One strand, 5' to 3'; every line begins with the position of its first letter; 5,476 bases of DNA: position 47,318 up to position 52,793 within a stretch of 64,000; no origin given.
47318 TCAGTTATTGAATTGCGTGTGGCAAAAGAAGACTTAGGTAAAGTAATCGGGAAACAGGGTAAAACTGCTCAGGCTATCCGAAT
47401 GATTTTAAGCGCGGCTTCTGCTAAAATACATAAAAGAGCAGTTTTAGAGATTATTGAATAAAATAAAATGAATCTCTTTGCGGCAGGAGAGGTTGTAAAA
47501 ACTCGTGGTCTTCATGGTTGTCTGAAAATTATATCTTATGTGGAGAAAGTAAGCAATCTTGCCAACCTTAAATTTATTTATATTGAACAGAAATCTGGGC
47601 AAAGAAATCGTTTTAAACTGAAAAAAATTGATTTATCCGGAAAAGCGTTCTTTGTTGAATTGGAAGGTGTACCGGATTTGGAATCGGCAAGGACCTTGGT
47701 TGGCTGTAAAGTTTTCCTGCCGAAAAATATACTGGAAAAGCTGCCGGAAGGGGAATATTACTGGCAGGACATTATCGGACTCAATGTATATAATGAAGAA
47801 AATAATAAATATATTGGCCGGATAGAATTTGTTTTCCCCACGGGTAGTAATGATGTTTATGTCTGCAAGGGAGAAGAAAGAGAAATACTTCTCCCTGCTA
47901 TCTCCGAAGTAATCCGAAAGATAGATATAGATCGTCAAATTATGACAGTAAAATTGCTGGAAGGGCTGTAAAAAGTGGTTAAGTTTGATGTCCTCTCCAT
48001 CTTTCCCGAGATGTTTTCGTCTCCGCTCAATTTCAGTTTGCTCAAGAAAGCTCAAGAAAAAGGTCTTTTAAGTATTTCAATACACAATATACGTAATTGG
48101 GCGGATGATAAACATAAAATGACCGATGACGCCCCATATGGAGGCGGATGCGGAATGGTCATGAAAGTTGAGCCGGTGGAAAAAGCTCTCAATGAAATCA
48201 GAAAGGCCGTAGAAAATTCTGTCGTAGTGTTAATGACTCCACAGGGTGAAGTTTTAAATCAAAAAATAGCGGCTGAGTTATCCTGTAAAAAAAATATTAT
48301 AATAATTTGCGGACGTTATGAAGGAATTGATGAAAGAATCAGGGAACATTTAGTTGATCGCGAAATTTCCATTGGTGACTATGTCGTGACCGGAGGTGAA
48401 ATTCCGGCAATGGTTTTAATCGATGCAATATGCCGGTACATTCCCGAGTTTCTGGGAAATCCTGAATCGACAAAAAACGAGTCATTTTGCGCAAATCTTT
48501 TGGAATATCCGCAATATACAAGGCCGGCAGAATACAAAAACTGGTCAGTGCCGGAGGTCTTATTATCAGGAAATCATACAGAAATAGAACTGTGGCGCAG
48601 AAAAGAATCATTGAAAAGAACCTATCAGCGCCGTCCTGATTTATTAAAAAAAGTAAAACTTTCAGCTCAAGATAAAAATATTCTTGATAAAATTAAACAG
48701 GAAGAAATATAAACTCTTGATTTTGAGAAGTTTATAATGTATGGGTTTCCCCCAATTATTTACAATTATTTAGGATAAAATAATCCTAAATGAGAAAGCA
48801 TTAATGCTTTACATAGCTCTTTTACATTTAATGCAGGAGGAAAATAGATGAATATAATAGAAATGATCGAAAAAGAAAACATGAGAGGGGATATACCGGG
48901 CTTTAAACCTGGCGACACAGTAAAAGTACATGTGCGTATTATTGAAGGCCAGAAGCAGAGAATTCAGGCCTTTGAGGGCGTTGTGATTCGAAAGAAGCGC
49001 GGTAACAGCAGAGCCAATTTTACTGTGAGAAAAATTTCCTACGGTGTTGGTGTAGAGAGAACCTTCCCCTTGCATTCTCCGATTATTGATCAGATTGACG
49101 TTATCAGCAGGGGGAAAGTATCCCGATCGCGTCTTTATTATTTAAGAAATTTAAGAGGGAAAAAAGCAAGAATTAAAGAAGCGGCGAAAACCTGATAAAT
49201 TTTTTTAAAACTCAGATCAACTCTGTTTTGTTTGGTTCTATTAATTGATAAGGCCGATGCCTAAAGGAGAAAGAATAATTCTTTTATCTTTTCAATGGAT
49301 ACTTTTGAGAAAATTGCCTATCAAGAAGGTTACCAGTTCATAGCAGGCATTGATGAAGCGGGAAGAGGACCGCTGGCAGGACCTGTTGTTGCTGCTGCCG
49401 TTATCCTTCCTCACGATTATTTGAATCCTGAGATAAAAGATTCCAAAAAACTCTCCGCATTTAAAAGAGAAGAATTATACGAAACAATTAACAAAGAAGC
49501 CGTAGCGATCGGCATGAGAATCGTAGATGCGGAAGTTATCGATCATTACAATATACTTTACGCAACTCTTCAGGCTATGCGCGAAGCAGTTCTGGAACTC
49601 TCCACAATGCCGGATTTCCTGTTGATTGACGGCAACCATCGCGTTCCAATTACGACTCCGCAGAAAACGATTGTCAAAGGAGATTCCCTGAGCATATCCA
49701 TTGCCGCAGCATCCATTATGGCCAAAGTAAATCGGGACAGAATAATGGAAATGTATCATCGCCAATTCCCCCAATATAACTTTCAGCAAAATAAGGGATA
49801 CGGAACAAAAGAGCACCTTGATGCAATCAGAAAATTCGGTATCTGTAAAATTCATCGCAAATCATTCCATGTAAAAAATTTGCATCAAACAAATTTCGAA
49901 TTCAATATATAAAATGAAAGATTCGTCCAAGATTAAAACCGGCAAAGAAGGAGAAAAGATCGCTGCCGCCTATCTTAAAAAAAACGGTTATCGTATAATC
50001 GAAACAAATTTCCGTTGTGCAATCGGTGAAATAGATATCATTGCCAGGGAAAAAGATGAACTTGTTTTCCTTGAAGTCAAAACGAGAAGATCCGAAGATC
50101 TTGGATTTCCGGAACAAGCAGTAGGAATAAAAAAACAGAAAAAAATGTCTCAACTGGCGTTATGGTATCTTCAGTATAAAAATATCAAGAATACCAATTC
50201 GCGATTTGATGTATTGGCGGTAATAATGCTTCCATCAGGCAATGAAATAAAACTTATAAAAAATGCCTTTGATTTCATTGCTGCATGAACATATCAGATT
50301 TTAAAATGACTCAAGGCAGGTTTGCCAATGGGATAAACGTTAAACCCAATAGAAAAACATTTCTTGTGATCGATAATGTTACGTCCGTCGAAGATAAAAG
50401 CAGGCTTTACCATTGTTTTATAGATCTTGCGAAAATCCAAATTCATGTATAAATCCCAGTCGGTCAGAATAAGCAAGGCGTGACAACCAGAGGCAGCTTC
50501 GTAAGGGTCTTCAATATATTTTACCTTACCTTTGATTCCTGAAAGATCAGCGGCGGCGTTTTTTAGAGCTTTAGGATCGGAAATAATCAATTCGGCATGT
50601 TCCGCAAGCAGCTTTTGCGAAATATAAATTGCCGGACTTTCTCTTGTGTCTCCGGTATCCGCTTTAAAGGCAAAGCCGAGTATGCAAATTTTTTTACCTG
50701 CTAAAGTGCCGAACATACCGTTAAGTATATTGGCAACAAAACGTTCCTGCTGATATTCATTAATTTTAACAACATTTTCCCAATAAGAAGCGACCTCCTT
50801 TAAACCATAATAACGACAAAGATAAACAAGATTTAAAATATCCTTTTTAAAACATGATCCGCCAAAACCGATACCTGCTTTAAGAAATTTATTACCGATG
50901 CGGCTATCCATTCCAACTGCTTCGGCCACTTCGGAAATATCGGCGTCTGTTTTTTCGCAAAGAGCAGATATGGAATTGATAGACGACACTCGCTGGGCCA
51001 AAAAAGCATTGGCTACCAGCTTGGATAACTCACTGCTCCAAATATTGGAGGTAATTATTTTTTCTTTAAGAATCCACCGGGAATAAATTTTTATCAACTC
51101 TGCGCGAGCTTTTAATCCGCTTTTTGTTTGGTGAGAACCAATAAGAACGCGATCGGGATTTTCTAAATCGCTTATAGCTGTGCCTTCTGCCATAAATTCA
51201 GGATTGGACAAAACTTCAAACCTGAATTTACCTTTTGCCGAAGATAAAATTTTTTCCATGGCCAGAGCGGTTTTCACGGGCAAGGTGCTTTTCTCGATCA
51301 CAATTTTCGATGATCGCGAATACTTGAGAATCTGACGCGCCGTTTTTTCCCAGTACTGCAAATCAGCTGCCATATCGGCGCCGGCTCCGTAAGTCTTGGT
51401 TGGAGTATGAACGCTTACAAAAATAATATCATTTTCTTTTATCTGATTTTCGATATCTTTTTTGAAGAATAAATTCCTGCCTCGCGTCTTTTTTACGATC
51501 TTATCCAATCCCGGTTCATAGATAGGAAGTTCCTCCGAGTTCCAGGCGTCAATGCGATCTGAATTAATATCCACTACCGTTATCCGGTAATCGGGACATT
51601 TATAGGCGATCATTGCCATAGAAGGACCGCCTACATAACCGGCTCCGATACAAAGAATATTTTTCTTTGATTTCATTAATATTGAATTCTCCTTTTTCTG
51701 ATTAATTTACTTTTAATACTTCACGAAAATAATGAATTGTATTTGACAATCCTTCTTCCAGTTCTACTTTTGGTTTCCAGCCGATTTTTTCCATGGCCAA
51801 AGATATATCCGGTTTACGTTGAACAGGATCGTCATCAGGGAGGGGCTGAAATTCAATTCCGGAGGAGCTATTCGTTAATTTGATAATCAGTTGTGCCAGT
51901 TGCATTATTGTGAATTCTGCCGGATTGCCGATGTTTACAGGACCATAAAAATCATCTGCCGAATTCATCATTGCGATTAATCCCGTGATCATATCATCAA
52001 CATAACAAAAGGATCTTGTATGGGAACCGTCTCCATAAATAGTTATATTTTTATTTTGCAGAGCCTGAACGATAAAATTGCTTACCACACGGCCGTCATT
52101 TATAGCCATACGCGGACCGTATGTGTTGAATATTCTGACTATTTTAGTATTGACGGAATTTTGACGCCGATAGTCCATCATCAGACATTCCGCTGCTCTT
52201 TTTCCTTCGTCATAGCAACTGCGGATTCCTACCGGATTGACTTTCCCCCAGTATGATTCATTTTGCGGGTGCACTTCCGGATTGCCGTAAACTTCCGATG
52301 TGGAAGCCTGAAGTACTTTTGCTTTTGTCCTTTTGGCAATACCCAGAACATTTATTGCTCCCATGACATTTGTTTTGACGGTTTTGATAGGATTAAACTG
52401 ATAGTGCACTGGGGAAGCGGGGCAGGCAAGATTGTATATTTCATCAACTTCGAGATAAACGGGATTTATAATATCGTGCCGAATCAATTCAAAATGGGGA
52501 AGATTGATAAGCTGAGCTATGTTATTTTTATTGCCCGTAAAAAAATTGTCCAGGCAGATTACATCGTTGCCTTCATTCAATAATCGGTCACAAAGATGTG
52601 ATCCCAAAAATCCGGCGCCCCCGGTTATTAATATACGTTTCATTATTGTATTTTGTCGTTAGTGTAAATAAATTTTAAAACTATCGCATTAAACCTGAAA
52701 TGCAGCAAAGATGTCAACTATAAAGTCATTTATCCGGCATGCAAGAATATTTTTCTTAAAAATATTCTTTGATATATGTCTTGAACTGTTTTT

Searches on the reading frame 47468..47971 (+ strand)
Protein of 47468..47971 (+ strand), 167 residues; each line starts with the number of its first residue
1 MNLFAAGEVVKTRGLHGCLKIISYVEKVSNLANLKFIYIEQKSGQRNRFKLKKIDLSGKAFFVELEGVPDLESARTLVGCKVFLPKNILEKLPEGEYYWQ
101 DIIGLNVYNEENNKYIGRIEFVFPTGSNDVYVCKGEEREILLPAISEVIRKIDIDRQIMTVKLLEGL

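Call 43: search_protein_families(library=pfam, proteins=[window:47468-47971:+], max_evalue=0.000001)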
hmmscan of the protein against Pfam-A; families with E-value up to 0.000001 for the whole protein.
window:47468-47971:+ (167 aa): 3 families
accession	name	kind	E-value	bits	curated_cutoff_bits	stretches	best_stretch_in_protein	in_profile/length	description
PF01782.24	RimM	-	2.6e-15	56.9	23.5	1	6-86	2-82/84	RimM N-terminal domain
PF24986.1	PRC_RimM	-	1.5e-12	47.4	27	1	99-167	1-69/69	RimM PRC barrel domain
PF05239.21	PRC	-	4.1e-08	33.6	21.2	1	94-166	1-76/78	PRC-barrel domain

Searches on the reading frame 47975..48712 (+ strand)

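Call 44: search_protein_families(library=pfam, proteins=[window:47975-48712:+], max_evalue=0.000001)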
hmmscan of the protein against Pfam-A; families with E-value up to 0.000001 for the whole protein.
window:47975-48712:+ (245 aa): 1 family
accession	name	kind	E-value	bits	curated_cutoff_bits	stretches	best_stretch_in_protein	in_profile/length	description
PF01746.26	tRNA_m1G_MT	-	3.4e-63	213.3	27.3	1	24-221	2-195/195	tRNA (Guanine-1)-methyltransferase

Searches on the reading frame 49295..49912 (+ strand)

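Call 44: search_protein_families(library=pfam, proteins=[window:49295-49912:+], max_evalue=0.000001)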
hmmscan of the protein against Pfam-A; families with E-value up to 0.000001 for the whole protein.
window:49295-49912:+ (205 aa): 1 family
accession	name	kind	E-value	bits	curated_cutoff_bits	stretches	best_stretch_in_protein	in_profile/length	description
PF01351.25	RNase_HII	-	6.1e-42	144.2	25.8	1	17-192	1-197/199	Ribonuclease HII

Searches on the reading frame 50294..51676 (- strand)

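Call 44: search_protein_families(library=pfam, proteins=[window:50294-51676:-], max_evalue=0.000001)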
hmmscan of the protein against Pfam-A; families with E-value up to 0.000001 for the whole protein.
window:50294-51676:- (460 aa): 3 families
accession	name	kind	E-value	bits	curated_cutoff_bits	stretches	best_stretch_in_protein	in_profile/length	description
PF03721.20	UDPG_MGDP_dh_N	-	3.4e-58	196.7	27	1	6-187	2-181/187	UDP-glucose/GDP-mannose dehydrogenase family, NAD binding domain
PF00984.24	UDPG_MGDP_dh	-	1e-32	112.5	25.4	1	213-307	1-93/94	UDP-glucose/GDP-mannose dehydrogenase family, central domain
PF03720.21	UDPG_MGDP_dh_C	-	4.1e-31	107.9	30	1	332-437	2-103/103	UDP-glucose/GDP-mannose dehydrogenase family, UDP binding domain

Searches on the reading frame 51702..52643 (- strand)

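Call 44: search_protein_families(library=pfam, proteins=[window:51702-52643:-], max_evalue=0.000001)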
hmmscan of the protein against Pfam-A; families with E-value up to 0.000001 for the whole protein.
window:51702-52643:- (313 aa): 6 families
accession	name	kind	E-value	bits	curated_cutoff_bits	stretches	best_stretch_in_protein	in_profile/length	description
PF16363.11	GDP_Man_Dehyd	-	3.5e-52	178.3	27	1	5-301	1-331/332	GDP-mannose 4,6 dehydratase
PF01370.27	Epimerase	-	3.1e-50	171.3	20.9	1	4-239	1-240/240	NAD dependent epimerase/dehydratase family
PF01073.25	3Beta_HSD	-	6.3e-13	48.8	22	1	5-220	1-223/280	3-beta hydroxysteroid dehydrogenase/isomerase family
PF07993.18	NAD_binding_4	-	1e-11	45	20.1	0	63-196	86-231/258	Male sterility protein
PF02719.21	Polysacc_synt_2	-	2.9e-09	37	20.2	0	4-110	1-123/293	Polysaccharide biosynthesis protein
PF04321.23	RmlD_sub_bind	-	7.1e-08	32.3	27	1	3-272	2-245/287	RmlD substrate binding domain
